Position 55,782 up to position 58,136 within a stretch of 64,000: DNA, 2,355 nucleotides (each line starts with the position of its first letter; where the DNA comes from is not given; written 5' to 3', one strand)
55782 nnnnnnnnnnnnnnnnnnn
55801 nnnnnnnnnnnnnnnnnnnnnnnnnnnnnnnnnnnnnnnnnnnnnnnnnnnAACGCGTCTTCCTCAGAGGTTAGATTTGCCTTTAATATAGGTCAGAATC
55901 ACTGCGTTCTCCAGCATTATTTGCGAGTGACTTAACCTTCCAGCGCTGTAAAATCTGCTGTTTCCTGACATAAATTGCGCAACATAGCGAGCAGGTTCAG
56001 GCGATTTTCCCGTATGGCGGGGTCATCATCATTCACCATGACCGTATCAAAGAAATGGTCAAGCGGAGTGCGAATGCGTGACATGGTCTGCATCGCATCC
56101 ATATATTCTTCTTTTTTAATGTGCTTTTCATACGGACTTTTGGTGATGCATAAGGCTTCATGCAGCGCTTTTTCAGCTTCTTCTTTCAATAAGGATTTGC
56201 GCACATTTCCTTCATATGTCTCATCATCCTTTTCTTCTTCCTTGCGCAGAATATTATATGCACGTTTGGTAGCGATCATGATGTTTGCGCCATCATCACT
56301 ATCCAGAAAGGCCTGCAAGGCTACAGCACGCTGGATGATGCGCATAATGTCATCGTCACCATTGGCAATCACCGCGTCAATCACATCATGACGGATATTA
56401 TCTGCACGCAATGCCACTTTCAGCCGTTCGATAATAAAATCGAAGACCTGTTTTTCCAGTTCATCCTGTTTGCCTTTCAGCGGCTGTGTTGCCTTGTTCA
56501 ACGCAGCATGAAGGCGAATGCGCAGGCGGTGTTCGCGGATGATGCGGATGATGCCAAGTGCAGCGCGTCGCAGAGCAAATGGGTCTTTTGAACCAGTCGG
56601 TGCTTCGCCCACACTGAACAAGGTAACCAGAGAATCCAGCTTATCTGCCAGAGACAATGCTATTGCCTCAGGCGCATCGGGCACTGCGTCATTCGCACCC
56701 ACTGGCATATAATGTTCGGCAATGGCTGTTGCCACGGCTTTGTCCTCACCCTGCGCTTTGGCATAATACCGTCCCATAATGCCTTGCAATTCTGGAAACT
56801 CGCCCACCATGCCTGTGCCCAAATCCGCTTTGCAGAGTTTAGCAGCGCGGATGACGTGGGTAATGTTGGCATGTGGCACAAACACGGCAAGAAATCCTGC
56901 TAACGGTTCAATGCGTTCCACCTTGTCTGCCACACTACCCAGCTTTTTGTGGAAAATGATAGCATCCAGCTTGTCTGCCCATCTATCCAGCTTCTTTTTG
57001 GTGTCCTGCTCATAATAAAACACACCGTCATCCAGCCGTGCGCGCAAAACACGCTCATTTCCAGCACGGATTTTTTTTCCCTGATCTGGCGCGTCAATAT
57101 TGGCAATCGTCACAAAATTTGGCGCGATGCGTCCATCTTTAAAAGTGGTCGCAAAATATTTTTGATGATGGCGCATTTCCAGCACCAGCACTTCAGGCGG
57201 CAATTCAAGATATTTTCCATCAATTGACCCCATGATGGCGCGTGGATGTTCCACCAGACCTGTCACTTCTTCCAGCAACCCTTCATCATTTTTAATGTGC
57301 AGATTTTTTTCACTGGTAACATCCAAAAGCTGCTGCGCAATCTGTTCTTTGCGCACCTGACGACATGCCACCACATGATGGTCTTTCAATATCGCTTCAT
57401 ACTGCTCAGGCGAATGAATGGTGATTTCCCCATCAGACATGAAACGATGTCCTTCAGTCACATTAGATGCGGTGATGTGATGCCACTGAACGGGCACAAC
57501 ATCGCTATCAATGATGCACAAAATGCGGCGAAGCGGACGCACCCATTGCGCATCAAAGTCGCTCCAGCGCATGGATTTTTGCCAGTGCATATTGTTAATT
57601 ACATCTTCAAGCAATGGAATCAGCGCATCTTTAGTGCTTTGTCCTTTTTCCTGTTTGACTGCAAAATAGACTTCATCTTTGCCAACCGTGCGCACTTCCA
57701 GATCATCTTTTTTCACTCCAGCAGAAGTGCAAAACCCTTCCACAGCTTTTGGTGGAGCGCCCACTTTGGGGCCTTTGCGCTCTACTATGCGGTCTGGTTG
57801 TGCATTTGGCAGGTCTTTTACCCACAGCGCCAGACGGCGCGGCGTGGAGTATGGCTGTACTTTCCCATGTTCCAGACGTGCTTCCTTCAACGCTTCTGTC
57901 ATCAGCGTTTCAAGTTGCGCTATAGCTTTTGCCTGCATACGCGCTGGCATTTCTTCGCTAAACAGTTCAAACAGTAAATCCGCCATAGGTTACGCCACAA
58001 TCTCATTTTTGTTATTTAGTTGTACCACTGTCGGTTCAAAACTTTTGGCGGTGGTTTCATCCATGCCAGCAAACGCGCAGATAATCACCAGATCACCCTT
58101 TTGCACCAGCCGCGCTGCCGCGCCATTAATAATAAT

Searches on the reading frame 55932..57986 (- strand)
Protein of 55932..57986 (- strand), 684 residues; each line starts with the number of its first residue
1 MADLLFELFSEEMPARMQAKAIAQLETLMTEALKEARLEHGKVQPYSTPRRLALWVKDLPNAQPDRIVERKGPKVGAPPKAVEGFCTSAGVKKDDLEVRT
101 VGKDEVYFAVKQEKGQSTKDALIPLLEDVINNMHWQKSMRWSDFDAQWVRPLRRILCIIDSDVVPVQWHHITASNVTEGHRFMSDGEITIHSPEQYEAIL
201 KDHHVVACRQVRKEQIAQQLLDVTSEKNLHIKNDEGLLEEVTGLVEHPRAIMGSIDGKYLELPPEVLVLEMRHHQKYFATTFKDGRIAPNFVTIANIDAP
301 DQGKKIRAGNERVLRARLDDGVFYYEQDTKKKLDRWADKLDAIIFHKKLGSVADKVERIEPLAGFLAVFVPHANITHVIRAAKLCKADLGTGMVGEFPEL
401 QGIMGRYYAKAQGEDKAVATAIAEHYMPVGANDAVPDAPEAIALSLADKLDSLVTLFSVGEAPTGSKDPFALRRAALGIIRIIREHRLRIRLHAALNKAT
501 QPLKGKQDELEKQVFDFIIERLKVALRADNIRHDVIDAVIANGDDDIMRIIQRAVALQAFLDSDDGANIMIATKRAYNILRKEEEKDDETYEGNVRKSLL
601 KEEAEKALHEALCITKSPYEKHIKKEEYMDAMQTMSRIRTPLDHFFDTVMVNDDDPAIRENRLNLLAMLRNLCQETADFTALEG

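Call 40: search_protein_families(library=pfam, proteins=[window:55932-57986:-], max_evalue=0.001)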
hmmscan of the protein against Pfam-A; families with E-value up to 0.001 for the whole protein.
window:55932-57986:- (684 aa): 2 families
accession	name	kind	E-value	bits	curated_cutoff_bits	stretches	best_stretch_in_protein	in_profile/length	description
PF02092.22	tRNA_synt_2f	-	2.2e-201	670.9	29.2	1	4-541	1-536/536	Glycyl-tRNA synthetase beta subunit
PF05746.21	DALR_1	-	1.3e-09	38.5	22.3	1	570-672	2-101/117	DALR anticodon binding domain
